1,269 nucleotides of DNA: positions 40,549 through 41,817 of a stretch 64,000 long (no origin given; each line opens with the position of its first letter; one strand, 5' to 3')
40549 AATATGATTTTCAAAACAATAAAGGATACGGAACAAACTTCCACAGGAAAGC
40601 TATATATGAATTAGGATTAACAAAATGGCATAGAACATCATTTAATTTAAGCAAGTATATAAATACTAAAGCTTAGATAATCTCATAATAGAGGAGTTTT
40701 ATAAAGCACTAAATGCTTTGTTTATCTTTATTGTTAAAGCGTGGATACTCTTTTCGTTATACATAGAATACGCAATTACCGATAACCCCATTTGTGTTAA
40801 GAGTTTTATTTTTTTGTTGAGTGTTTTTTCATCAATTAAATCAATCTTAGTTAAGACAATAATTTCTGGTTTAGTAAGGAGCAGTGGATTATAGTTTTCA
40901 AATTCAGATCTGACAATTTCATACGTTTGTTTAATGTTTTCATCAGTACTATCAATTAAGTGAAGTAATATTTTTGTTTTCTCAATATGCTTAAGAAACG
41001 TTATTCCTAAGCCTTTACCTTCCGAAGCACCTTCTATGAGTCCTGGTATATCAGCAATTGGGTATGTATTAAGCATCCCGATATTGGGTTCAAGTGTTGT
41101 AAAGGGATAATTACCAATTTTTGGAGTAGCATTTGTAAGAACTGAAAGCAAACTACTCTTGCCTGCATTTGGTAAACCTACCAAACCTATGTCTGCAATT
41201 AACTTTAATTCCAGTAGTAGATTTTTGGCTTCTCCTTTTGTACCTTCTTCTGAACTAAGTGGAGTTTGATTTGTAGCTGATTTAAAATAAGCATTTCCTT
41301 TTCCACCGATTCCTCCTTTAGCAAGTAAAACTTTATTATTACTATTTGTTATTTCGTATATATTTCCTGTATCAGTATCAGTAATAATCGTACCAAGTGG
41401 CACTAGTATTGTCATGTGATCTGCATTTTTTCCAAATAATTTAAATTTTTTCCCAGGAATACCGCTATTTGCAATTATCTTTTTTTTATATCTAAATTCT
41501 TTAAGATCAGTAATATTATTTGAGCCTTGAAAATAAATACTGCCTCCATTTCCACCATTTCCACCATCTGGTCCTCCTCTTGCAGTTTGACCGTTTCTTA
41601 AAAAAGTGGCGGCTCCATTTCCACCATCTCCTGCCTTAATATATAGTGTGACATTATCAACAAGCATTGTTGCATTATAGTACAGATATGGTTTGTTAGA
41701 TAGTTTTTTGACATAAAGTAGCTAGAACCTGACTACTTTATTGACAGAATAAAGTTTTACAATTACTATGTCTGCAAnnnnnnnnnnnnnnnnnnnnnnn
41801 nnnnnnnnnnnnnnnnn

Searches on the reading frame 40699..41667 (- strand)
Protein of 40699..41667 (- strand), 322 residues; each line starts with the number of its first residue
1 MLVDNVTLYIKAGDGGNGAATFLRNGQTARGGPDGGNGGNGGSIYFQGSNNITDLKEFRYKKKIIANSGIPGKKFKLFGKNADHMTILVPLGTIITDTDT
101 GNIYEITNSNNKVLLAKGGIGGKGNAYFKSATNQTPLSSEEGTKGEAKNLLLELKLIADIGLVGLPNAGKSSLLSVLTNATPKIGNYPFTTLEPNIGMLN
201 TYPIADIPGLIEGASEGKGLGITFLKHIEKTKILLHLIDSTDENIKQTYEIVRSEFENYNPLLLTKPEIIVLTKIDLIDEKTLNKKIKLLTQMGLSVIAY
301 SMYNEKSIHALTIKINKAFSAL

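Call 10: search_protein_families(library=pfam, proteins=[window:40699-41667:-], max_evalue=0.01)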
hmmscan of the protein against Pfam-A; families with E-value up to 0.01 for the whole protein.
window:40699-41667:- (322 aa): 4 families
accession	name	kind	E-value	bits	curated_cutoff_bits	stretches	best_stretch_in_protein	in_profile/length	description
PF01018.28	GTP1_OBG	-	2.4e-48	164.1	27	1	3-156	1-155/155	GTP1/OBG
PF01926.29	MMR_HSR1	-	4.7e-24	85.1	21.9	1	160-274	2-113/113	50S ribosome-binding GTPase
PF02421.24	FeoB_N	-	5.3e-14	52.5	27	1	160-313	3-154/156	Ferrous iron transport protein B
PF03193.22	RsgA_GTPase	-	4.5e-05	23.8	30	1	269-321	57-110/174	RsgA GTPase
